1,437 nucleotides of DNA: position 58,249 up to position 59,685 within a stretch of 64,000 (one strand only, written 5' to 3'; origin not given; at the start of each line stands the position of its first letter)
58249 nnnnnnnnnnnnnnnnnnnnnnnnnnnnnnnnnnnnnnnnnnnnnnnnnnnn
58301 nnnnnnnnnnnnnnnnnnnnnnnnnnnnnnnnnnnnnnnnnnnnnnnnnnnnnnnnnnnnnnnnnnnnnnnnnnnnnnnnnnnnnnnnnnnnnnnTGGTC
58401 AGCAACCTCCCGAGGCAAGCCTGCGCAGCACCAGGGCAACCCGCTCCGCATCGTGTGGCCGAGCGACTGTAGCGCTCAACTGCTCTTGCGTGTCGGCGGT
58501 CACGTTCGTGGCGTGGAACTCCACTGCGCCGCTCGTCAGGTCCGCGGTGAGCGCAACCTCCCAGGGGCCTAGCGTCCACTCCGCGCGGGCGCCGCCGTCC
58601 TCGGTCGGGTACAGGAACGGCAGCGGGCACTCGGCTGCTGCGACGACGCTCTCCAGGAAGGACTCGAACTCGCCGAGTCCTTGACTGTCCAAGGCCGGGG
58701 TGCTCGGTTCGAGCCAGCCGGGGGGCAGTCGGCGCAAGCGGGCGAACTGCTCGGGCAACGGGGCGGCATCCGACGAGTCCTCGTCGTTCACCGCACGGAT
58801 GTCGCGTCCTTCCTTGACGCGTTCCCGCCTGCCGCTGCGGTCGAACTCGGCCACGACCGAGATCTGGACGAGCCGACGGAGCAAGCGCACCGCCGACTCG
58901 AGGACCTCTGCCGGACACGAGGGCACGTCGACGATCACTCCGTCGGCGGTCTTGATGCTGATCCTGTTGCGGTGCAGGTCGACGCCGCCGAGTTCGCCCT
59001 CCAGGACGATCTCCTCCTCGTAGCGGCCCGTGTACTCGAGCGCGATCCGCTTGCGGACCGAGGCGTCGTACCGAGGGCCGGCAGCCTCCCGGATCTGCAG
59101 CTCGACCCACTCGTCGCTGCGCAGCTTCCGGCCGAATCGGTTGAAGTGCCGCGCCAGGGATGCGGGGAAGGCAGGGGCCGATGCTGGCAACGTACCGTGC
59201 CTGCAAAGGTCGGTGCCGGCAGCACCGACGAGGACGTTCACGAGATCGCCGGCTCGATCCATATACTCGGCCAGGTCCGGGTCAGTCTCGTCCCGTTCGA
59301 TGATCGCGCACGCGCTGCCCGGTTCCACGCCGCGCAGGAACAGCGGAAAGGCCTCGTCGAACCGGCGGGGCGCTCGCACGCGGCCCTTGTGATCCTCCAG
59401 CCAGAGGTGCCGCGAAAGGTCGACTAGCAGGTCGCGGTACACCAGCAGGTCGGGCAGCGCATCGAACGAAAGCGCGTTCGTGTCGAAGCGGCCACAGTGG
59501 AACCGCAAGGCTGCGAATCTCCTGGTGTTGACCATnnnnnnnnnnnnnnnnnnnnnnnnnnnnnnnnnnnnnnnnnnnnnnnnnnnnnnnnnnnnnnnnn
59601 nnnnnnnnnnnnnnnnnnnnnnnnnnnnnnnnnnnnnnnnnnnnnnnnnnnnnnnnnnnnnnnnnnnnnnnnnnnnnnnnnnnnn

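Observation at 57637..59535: Uncharacterised two-gene cassette (378 aa + 148 aa) lodged where an AAA_14/DUF4143 ATPase gene is truncated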

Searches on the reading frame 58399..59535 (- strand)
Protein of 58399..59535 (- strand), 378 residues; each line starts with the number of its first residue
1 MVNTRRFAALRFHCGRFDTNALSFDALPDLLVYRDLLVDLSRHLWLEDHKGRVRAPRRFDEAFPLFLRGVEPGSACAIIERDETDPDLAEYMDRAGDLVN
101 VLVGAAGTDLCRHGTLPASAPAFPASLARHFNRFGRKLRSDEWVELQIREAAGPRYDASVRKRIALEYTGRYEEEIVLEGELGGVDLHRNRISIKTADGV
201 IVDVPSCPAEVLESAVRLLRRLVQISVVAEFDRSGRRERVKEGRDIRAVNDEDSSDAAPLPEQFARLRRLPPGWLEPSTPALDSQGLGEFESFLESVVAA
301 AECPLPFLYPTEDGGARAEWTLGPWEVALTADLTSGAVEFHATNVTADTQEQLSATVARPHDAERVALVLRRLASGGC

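Call 3: search_protein_families(library=pfam, proteins=[window:58399-59535:-], max_evalue=1)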
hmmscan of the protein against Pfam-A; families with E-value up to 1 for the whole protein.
window:58399-59535:- (378 aa): 0 families

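Call 4: search_protein_families(library=padloc, proteins=[window:58399-59535:-], max_evalue=1)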
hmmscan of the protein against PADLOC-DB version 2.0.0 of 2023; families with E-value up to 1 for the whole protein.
window:58399-59535:- (378 aa): 4 families
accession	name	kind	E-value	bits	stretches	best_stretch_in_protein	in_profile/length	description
PDLC04575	PDC-M32A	-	1.9e-65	219.4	1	5-367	4-364/375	-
PDLC04574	PDC-M32A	-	6.1e-50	168.2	1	1-372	1-370/376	-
PDLC04576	PDC-M32A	-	3.8e-40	135.8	1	3-358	4-357/375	-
PDLC04577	PDC-M32A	-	7.1e-24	82.6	1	8-346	8-352/384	-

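Call 6: search_protein_families(library=ncbifam, proteins=[window:58399-59535:-], max_evalue=1)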
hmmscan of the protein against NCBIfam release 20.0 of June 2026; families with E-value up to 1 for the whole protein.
window:58399-59535:- (378 aa): 0 families

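Call 7: search_protein_families(library=phrogs, proteins=[window:58399-59535:-], max_evalue=1)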
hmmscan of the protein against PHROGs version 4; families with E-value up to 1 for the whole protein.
window:58399-59535:- (378 aa): 1 family
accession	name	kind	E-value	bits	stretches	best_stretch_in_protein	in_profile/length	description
phrog_30544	-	unknown function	1.3e-26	94.2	1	11-347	9-341/372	-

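Call 11: find_homologous_proteins(query=window:58399-59535:-)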
Query window:58399-59535:- (378 aa): 3 proteins with E <= 0.001 among 8000 candidates.
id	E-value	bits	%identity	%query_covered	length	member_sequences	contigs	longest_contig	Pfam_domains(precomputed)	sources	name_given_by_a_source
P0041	8.0e-242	820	99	98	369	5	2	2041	-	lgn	-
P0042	9.1e-144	497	62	97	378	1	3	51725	-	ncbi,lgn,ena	-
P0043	1.5e-36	144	30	98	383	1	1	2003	-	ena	-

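Call 28: search_protein_representatives(protein=window:58399-59535:-)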
Query: 378 residues. Proteins with E-value up to 0.001 (for the whole library): 1495; up to 1e-10: 614; up to 1e-30: 66. The best 150 are listed.
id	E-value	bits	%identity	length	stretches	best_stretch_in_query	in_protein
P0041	2.6e-242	819.9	99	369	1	10-378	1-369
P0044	4.7e-67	243.2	41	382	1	5-362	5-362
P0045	3.8e-63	230.3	39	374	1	6-359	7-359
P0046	1.5e-55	205.3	37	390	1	10-372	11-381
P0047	7.3e-53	196.5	36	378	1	4-359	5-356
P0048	5.0e-51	190.4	34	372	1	7-368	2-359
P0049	7.8e-46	173.3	34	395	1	7-362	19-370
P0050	1.5e-44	169.1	35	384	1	11-364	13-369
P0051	1.2e-43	166.1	34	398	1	7-349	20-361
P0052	8.7e-43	163.3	39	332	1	56-348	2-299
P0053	2.9e-42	161.6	35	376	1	7-368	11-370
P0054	4.7e-42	160.9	35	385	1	5-359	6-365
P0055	5.4e-42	160.7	34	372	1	7-356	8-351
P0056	6.3e-42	160.5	37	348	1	27-323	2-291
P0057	2.5e-41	158.5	34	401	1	6-366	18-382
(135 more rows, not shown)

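Call 30: find_homologous_proteins(query=A2, max_evalue=1e-10)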
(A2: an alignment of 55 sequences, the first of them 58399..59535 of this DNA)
Query A2 (55 sequences) (378 aa, profile of the alignment): 26 proteins with E <= 1e-10 among 8000 candidates.
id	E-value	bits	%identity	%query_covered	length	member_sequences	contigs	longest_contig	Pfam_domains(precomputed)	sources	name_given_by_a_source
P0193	8.8e-132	458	43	92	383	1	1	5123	-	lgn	-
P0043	2.3e-111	391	30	98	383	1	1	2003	-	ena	-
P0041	2.6e-109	384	99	98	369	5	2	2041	-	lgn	-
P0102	6.5e-106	373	31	83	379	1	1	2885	-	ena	-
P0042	9.4e-105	369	62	97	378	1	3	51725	-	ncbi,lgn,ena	-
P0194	1.3e-98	349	28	98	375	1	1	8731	-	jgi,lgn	jgi:hypothetical protein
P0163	3.7e-81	291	26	93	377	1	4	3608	-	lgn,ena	-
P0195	6.4e-74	267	28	92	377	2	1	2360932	-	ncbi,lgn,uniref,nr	ncbi:hypothetical protein [Altererythrobacter sp. Root672]|uniref:hypothetical protein n=1 Tax=Alter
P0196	3.1e-73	265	26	88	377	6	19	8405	-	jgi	jgi:hypothetical protein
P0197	3.1e-71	258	26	91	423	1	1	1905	-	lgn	-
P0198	1.4e-70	256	26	88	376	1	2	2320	-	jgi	jgi:hypothetical protein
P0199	6.0e-70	254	26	93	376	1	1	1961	-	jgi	jgi:hypothetical protein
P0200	1.3e-69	253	25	88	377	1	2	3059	-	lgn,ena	-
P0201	1.1e-68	250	25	98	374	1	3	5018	-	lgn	-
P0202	1.1e-68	250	26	100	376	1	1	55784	-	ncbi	-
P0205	2.7e-67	246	25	91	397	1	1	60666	-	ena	-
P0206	2.8e-67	245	25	90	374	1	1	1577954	-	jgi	-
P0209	5.9e-63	231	28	52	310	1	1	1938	-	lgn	-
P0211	7.7e-62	228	29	66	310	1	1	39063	-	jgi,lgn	jgi:hypothetical protein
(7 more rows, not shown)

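Call 31: search_solved_structures(query=A2, max_evalue=10)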
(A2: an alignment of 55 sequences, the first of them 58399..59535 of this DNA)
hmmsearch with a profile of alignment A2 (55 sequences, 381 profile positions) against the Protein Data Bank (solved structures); distinct sequences matched with E-value up to 10: 3.
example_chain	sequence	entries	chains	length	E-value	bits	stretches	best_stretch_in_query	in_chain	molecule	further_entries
6un8_A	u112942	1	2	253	0.42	12.8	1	304-337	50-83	Aminoglycoside NucleotidylTransferase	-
6nlt_A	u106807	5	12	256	0.42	12.7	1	304-337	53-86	Kanamycin nucleotidyltransferase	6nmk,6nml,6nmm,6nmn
6p01_A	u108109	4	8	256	0.53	12.4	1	304-337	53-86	Kanamycin nucleotidyltransferase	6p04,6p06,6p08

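Call 47: predict_structure(alignment_id=A3)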
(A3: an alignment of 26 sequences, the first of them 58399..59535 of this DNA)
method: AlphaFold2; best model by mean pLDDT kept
length: 378 residues; sequences in the alignment: 26
mean_pLDDT: 90.1   pTM: 0.64
mean pLDDT of the five models: 90.1, 90.0, 89.7, 88.4, 88.3
residues with pLDDT >= 90: 267; 70-90: 94; 50-70: 13; < 50: 4
segments of 3 or more residues with pLDDT < 50: 252-255
pLDDT, mean of each block of 10 residues (from residue 1): 83 90 89 94 96 90 82 88 87 95 91 82 93 92 91 93 94 94 96 94 97 95 95 94 91 59 93 91 95 94 90 95 92 94 80 82 92 80
secondary structure, 60 per line:
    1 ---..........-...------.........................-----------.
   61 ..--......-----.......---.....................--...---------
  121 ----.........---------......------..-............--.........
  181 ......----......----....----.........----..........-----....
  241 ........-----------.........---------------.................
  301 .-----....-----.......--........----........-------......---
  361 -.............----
elements in order: E4-13 H24-48 E65-70 E76-82 H86-106 H125-133 E143-148 H158-169 E172-186 E191-196 E201-204 H209-217 E222-231 E237-248 H260-268 H284-301 E307-310 E316-322 E325-332 E337-344 E352-357 H362-374

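Call 52: fold_search(model_id=the predicted structure, library=pdb)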
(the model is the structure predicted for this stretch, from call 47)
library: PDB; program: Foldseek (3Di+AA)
matches with E <= 10: 1036; with E <= 0.001: 0
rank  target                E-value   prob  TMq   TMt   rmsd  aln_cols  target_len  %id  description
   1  4tr7_A                5.9e-03  0.21  0.10  0.10  17.6       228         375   17  Crystal structure of DNA polymerase sliding clamp from Mycobaterium tuberculosis (released 2014-09-10)
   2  6w1s_L                5.9e-03  0.12  0.12  0.09  20.1       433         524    9  Atomic model of the mammalian Mediator complex (released 2021-03-10)
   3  8bbz_AAA              7.5e-03  1.00  0.16  0.71   3.4        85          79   15  Crystal Structure of SilF (apo form) (released 2023-10-25)
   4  4ql5_A                8.9e-03  0.99  0.12  0.46   6.3        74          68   14  Crystal structure of translation initiation factor IF-1 from Streptococcus pneumoniae TIGR4 (released 2014-07-02)
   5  8t1i_L                1.1e-02  0.14  0.14  0.10  19.9       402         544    7  Atomic model of the mammalian Mediator complex with MED26 subunit (released 2024-06-12)
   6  4ql5_B                1.1e-02  0.98  0.12  0.44   6.4        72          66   14  Crystal structure of translation initiation factor IF-1 from Streptococcus pneumoniae TIGR4 (released 2014-07-02)
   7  3i4o_B                1.1e-02  0.98  0.12  0.43   6.3        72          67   18  Crystal Structure of Translation Initiation Factor 1 from Mycobacterium tuberculosis (released 2010-02-23)
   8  3i4o_A                1.3e-02  0.97  0.11  0.41   6.4        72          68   18  Crystal Structure of Translation Initiation Factor 1 from Mycobacterium tuberculosis (released 2010-02-23)
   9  8bhu_FFF              1.6e-02  1.00  0.14  0.62   4.8        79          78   16  Crystal Structure of SilF (Ag(I) form (released 2023-11-15)
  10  8bhu_BBB              1.7e-02  1.00  0.15  0.64   4.5        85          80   15  Crystal Structure of SilF (Ag(I) form (released 2023-11-15)
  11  8bhu_AAA              1.7e-02  1.00  0.14  0.61   5.1        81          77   17  Crystal Structure of SilF (Ag(I) form (released 2023-11-15)
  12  1914                  1.8e-02  0.69  0.14  0.27  14.0       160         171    9  SIGNAL RECOGNITION PARTICLE ALU RNA BINDING HETERODIMER, SRP9/14 (released 1998-12-30)
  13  2gje_A                2.1e-02  0.60  0.12  0.28  16.7       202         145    8  Structure of a guideRNA-binding protein complex bound to a gRNA (released 2006-09-05)
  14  8bwv_B                2.2e-02  1.00  0.16  0.71   3.5        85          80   15  Crystal Structure of SilF Cu(I) (released 2024-01-24)
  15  8chu_B                2.4e-02  0.23  0.11  0.23  16.9       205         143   12  Crystal structure of human PURA repeat I-II K97E mutant (released 2024-02-21)
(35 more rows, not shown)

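Call 74: search_dna_similar(query=window:58399-59535:-, collection=phages, mode=protein, max_evalue=0.001, max_rows=15)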
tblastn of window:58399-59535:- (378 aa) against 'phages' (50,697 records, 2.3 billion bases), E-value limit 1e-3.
No match.

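Call 75: search_dna_similar(query=window:58399-59535:-, collection=plasmids, mode=protein, max_evalue=0.001, max_rows=25)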
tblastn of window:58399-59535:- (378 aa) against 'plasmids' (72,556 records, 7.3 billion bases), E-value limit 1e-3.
Records with a match: 2; places in all: 2; records where one place covers at least 80% of the query: 2.
Best place of each record, by identity: <60% 2.
By first word of the organism name: Limnohabitans 1; Rhizobium 1.
By predicted mobility (MOB-suite, as given by PLSDB): non-mobilizable 1; mobilizable 1.
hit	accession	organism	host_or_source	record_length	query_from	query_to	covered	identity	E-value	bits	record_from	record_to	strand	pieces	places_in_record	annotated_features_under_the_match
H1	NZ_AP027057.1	Limnohabitans sp. TEGF004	water,lake surface water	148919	7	357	93%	27.4%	4e-19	97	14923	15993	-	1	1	hypothetical protein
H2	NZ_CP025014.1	Rhizobium leguminosarum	Lotus corniculatus,Bacteria culture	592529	1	345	91%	26.3%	2e-6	58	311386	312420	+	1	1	hypothetical protein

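Call 76: get_annotated_region(hit=H1, flank=7000)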
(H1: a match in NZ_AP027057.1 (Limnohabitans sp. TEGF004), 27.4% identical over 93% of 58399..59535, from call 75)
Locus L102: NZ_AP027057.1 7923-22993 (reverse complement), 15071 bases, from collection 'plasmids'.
description: Limnohabitans sp. TEGF004 plasmid pTEGF4, complete sequence
organism: Limnohabitans sp. TEGF004 (NCBI taxid 2986281)
taxonomy: Bacteria; Pseudomonadota; Betaproteobacteria; Burkholderiales; Comamonadaceae; Limnohabitans; Limnohabitans sp. TEGF004
host: -; source: water,lake surface water; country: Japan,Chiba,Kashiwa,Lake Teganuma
typing (MOB-suite, as given by PLSDB): non-mobilizable
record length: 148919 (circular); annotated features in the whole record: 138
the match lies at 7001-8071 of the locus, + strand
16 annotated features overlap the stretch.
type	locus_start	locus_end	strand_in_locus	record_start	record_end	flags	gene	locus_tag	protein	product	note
CDS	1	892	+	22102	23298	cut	-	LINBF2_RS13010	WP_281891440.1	acyl-CoA dehydrogenase family protein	-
CDS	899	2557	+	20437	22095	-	-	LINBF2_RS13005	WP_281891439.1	AMP-binding protein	-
CDS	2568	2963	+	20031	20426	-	-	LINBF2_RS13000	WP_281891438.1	RidA family protein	-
CDS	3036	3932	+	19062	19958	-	-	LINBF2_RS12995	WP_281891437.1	DMT family transporter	GO:0055085 - transmembrane transport [Evidence IEA]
CDS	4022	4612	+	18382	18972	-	-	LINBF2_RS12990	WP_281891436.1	response regulator transcription factor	GO:0000160 - phosphorelay signal transduction system [Evidence IEA]; GO:0006355 - regulation of DNA-templated ...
CDS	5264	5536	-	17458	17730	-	-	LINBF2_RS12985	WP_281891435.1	type II toxin-antitoxin system RelE/ParE family toxin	-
CDS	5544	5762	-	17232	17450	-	-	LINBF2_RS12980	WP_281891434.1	hypothetical protein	-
CDS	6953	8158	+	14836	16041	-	-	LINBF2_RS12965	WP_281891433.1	hypothetical protein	-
CDS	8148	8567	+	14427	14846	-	-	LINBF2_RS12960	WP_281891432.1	hypothetical protein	-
CDS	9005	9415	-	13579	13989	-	vapC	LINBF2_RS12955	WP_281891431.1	tRNA(fMet)-specific endonuclease VapC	-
CDS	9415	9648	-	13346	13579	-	vapB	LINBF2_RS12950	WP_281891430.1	type II toxin-antitoxin system VapB family antitoxin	-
CDS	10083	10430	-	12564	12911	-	-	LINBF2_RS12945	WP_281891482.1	helix-turn-helix domain-containing protein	-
CDS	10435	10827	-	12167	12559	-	-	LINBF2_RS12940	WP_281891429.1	type II toxin-antitoxin system RelE/ParE family toxin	-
CDS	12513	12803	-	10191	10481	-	-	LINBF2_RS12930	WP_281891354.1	type II toxin-antitoxin system RelE/ParE family toxin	GO:0030541 - plasmid partitioning [Evidence IEA]; GO:0051290 - protein heterotetramerization [Evidence IEA]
CDS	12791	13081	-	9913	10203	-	-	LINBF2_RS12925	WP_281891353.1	ribbon-helix-helix protein, CopG family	GO:0006355 - regulation of DNA-templated transcription [Evidence IEA]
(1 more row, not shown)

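Call 77: find_encoding_contigs(protein=P0195, flank=5000, max_places=2)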
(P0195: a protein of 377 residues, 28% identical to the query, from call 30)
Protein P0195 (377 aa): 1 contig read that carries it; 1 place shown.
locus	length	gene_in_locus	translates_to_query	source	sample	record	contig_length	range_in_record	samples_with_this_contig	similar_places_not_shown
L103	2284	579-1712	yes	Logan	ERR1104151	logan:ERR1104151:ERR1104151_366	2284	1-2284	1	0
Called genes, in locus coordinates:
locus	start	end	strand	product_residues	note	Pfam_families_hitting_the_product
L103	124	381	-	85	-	-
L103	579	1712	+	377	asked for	-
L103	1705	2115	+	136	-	-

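Call 78: find_encoding_contigs(protein=P0206, flank=5000, max_places=2)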
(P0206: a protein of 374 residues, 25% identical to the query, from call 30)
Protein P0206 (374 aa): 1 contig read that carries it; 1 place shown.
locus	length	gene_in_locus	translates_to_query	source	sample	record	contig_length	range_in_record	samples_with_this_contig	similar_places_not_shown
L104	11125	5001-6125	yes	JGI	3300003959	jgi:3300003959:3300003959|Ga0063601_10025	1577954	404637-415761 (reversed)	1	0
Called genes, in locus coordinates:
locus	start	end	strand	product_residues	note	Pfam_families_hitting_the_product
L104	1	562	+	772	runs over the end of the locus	PF00989:PAS (weak), PF08448:PAS_4, PF13426:PAS_9 (faint), PF00990:GGDEF, PF00563:EAL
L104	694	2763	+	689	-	PF07715:Plug, PF00593:TonB_dep_Rec_b-barrel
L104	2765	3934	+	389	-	PF07786:HGSNAT_cat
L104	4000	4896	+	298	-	-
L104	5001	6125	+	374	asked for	-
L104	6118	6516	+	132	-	-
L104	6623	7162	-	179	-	PF02357:NusG, PF00467:KOW (faint)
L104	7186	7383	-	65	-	PF00584:SecE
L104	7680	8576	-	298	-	PF00795:CN_hydrolase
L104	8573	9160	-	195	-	-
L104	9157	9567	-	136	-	PF07366:SnoaL, PF12680:SnoaL_2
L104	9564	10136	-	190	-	PF09335:VTT_dom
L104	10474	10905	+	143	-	PF03946:Ribosomal_L11_N, PF00298:Ribosomal_L11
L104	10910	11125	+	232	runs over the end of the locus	PF00687:Ribosomal_L1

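Call 100: search_protein_families(library=pfam, alignment_id=A2, max_evalue=10)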
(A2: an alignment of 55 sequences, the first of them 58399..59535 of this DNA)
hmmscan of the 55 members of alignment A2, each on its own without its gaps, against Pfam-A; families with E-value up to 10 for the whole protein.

A. member 1, window:58399-59535:- (378 aa): 0 families

B. families by the number of members that match (of 55 scanned): 19 families
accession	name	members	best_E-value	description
PF14824.11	Sirohm_synth_M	1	2.1e-05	Sirohaem biosynthesis protein central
PF13861.12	FLgD_tudor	1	0.067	FlgD Tudor-like domain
PF16244.11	DUF4901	1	0.071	YcdB, YcdC repeated domain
PF18046.7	FKBP26_C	1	0.12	FKBP26_C-terminal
PF17164.10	DUF5122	1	0.12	Domain of unknown function (DUF5122) beta-propeller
PF08067.16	ROKNT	1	0.13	ROKNT (NUC014) domain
PF25583.1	WCX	1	0.14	WCX domain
PF23235.1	WH3_Lhr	1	0.15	Large helicase-related protein, winged-helix domain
PF10400.15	Vir_act_alpha_C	1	0.15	Virulence activator alpha C-term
PF07304.16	SRA1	1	0.16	Steroid receptor RNA activator (SRA1)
PF21295.2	Bact_transglu_N_2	1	0.17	Bacterial transglutaminase, N-terminal domain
PF01336.31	tRNA_anti-codon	1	0.17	OB-fold nucleic acid binding domain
PF10049.14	DUF2283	1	0.21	Protein of unknown function (DUF2283)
PF25020.1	TTR_TEN1-4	1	0.26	Teneurin TTR-like domain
PF21166.2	LSM12_LSM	1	0.28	LSM12, LSM domain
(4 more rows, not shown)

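Call 102: find_encoding_contigs(protein=P0211, flank=5000, max_places=2)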
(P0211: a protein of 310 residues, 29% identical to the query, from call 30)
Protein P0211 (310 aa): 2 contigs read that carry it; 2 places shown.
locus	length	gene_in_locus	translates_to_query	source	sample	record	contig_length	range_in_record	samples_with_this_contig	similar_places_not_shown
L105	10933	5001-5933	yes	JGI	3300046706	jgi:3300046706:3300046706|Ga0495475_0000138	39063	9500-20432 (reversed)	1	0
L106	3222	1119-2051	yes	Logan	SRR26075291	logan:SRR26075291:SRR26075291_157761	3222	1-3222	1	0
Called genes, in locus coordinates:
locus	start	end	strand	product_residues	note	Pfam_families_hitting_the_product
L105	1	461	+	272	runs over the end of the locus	PF00486:Trans_reg_C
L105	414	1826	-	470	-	PF00756:Esterase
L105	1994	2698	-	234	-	PF00106:adh_short, PF08659:KR, PF13561:adh_short_C2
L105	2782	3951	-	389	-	PF12740:PETase (weak), PF07224:Chlorophyllase, PF03403:PAF-AH_p_II (weak), PF00561:Abhydrolase_1 (faint), PF12146:Hydrolase_4 (faint), PF12697:Abhydrolase_6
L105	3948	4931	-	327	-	PF00892:EamA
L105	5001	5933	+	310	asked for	-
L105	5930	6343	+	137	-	-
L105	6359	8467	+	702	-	PF00580:UvrD-helicase, PF13245:AAA_19, PF13604:AAA_30 (faint), PF13538:UvrD_C_2 (faint), PF13361:UvrD_C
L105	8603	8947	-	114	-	-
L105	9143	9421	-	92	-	-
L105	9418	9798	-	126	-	-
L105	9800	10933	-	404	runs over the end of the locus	PF01566:Nramp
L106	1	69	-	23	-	?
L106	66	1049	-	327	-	PF00892:EamA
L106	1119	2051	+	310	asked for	-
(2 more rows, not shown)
